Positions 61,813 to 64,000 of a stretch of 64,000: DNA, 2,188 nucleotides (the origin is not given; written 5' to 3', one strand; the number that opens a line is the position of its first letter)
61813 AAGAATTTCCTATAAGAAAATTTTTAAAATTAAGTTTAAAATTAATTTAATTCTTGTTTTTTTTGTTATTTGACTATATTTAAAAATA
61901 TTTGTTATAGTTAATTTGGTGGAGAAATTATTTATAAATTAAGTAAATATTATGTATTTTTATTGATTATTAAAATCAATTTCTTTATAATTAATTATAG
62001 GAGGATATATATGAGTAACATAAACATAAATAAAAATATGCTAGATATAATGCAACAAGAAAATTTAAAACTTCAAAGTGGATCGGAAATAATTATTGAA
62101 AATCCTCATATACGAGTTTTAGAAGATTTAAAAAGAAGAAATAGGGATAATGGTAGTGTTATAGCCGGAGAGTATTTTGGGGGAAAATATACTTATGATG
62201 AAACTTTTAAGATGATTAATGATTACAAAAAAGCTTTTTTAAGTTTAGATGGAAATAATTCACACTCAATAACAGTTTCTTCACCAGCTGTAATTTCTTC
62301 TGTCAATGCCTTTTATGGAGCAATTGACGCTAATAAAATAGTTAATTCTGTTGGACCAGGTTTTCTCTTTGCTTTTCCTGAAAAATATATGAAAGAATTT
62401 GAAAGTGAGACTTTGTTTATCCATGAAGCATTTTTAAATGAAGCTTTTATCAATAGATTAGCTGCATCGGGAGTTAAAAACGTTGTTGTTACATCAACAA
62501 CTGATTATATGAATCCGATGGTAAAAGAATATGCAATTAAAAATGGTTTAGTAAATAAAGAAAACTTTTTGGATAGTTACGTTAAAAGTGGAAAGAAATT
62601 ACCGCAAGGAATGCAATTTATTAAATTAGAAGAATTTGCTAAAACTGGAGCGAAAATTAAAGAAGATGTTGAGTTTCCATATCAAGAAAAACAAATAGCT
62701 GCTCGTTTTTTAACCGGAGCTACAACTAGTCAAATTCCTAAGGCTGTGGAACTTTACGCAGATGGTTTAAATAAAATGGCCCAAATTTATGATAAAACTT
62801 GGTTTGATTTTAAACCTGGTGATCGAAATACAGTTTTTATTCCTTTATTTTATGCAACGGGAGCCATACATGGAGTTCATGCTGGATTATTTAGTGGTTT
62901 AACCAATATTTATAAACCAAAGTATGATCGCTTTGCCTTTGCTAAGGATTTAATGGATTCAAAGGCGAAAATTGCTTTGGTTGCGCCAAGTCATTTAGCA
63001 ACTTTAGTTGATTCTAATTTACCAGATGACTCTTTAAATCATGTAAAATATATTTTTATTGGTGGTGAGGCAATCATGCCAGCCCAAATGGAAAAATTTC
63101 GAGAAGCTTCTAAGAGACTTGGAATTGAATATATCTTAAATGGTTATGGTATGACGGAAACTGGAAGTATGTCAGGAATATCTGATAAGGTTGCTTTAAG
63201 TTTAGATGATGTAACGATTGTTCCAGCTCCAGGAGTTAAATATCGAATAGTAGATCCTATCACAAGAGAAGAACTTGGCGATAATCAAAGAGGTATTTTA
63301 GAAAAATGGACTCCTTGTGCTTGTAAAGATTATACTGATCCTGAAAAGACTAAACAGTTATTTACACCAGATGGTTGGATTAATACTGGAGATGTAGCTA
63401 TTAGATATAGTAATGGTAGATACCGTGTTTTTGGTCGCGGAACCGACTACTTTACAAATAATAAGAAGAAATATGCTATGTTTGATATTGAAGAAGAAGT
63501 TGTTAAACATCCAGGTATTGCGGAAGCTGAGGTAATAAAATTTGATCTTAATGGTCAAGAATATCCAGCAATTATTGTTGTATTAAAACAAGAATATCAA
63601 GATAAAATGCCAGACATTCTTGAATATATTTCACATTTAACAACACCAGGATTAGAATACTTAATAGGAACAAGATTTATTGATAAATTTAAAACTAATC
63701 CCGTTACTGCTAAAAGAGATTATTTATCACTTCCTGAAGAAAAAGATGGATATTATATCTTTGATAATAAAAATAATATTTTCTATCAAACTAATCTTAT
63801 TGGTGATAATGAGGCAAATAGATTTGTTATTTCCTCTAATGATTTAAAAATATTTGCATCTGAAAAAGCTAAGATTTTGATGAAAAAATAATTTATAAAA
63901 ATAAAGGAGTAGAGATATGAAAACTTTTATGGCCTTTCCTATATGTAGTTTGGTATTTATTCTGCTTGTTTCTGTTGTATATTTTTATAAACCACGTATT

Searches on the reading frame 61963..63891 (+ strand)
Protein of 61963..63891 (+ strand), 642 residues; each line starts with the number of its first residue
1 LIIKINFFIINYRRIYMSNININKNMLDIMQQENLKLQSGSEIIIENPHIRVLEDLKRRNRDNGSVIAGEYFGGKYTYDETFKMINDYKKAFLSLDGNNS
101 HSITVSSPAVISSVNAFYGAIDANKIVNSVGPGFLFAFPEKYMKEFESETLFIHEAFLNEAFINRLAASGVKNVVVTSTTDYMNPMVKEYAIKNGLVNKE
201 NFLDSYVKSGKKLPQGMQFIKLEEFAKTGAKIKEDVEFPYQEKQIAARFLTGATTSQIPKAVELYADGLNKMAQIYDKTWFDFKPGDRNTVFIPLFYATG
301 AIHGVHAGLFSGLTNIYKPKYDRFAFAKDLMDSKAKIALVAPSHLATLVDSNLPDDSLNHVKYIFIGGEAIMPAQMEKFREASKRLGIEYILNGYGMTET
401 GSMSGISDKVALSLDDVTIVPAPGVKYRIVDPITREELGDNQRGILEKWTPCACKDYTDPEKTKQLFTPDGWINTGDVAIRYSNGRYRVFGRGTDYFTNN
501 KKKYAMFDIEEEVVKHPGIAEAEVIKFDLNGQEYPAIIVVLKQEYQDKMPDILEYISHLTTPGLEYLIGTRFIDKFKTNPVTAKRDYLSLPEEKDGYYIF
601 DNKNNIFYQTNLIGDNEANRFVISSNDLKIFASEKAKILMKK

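Call 15: find_encoding_contigs(protein=window:61963-63891:+, flank=10000, max_places=2)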
Protein window:61963-63891:+ (642 aa): no gene with exactly this product is on record in the collection.
